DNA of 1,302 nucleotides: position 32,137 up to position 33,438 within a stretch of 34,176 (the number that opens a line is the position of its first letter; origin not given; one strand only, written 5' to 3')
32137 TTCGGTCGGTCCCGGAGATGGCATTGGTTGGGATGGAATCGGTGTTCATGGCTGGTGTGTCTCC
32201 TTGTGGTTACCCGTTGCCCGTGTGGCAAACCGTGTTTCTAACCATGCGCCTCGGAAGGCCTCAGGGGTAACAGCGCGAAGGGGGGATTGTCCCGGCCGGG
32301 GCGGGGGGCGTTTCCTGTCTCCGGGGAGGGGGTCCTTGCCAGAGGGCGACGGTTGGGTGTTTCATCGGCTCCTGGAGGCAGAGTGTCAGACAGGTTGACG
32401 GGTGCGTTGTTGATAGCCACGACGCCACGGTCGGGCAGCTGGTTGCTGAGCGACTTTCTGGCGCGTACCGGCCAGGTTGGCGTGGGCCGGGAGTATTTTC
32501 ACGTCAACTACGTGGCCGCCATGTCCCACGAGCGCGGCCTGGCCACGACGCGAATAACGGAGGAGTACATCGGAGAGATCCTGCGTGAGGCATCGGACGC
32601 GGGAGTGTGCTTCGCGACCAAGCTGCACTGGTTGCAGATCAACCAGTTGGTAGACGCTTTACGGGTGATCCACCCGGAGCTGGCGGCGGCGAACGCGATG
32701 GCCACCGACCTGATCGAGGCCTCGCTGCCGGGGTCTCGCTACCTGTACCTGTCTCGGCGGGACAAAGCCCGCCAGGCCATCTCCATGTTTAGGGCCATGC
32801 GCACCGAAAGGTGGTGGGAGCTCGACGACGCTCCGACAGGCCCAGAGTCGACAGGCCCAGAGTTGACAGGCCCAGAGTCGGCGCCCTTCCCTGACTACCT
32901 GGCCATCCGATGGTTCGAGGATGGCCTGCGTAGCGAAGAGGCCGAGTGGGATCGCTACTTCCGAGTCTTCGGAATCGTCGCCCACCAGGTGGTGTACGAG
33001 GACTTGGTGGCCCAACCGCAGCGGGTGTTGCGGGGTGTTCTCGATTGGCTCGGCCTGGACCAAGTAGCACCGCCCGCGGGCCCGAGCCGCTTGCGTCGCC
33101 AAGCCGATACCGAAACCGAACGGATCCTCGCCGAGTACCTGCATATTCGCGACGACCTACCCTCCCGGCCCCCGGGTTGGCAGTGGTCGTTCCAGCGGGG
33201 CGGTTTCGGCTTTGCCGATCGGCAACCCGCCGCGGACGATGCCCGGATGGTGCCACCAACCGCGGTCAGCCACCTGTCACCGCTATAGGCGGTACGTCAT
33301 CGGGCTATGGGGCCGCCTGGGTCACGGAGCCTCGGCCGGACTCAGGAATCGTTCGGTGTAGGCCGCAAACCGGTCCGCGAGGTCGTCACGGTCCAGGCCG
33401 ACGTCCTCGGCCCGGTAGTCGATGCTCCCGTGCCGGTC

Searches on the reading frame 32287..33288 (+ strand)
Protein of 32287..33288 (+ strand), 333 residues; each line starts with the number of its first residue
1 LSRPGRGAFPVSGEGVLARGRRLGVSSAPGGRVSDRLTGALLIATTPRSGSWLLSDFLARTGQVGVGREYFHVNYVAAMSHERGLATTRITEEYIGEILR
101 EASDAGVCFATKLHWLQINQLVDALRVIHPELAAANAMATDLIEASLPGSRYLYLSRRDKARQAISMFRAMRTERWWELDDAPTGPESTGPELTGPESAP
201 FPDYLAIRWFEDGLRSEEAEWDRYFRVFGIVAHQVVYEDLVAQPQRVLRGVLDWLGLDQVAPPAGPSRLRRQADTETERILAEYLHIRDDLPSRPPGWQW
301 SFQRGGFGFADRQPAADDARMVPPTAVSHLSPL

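Call 21: search_protein_families(library=pfam, proteins=[window:32287-33288:+], max_evalue=0.0001)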
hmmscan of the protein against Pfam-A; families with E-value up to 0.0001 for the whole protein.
window:32287-33288:+ (333 aa): 2 families
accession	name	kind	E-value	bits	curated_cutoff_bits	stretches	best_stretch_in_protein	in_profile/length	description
PF09037.16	Sulphotransf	-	4.9e-29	102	22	1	41-278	2-235/244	Stf0 sulphotransferase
PF13469.12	Sulfotransfer_3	-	4.2e-11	44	27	1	43-258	4-213/216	Sulfotransferase family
